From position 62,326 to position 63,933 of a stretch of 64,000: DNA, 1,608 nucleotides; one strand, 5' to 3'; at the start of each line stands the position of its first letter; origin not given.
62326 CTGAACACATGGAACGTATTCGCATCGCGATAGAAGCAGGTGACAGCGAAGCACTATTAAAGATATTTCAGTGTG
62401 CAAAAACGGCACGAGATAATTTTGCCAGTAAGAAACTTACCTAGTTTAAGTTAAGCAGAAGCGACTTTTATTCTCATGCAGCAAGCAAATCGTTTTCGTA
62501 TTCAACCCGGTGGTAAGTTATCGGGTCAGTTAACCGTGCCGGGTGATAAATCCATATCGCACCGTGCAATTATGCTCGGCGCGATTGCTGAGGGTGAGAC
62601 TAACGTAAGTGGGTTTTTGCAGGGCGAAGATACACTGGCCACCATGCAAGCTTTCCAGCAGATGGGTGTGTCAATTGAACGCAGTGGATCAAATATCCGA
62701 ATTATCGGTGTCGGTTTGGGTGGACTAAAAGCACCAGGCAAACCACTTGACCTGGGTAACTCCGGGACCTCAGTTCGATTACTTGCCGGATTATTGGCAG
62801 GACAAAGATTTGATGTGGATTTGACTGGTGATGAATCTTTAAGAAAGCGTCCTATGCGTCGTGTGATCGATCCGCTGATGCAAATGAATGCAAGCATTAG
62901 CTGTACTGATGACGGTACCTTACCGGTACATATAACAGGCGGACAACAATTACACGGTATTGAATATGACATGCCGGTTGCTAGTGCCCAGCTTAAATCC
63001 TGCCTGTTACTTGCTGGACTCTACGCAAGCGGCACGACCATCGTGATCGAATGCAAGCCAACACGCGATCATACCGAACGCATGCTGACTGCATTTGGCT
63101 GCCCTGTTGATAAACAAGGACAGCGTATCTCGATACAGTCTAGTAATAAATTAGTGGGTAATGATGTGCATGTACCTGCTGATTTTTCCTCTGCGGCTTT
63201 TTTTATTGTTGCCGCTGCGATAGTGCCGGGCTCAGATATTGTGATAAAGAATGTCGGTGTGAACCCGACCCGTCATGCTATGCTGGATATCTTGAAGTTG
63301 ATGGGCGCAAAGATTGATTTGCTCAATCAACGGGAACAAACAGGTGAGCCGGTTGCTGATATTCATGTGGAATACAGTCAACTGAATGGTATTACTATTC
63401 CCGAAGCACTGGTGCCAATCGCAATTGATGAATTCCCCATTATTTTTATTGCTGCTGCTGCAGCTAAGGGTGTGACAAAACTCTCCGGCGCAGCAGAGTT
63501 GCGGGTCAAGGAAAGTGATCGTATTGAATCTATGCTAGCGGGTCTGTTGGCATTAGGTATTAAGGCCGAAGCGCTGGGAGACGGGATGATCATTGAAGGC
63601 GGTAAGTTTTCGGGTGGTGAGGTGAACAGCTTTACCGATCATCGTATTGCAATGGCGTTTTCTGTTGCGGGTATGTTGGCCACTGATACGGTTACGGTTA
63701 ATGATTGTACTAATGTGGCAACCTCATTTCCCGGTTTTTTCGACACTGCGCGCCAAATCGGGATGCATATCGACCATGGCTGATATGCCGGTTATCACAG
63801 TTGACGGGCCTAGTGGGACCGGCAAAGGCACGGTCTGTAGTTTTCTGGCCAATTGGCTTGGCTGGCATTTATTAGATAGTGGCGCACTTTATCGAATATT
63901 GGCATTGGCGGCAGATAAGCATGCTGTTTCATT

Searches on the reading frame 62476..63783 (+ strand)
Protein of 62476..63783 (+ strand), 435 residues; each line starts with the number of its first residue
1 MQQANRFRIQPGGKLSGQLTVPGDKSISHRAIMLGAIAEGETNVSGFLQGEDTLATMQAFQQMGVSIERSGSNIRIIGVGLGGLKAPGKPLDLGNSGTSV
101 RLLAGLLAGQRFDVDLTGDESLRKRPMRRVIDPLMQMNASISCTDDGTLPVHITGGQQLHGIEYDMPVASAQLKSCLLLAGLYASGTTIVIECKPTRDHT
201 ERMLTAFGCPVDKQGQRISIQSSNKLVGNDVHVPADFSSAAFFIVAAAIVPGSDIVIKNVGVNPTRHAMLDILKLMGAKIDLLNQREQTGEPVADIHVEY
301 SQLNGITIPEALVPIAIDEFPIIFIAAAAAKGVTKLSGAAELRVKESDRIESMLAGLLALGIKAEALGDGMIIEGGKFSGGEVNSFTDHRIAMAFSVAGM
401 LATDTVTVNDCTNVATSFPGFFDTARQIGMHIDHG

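Call 80: search_protein_families(library=pfam, proteins=[window:62476-63783:+], max_evalue=0.00001)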
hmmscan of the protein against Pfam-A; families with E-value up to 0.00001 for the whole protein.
window:62476-63783:+ (435 aa): 1 family
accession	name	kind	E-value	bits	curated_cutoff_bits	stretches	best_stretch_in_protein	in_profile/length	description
PF00275.25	EPSP_synthase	-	3.5e-124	415.1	22.8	1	10-424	2-416/417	EPSP synthase (3-phosphoshikimate 1-carboxyvinyltransferase)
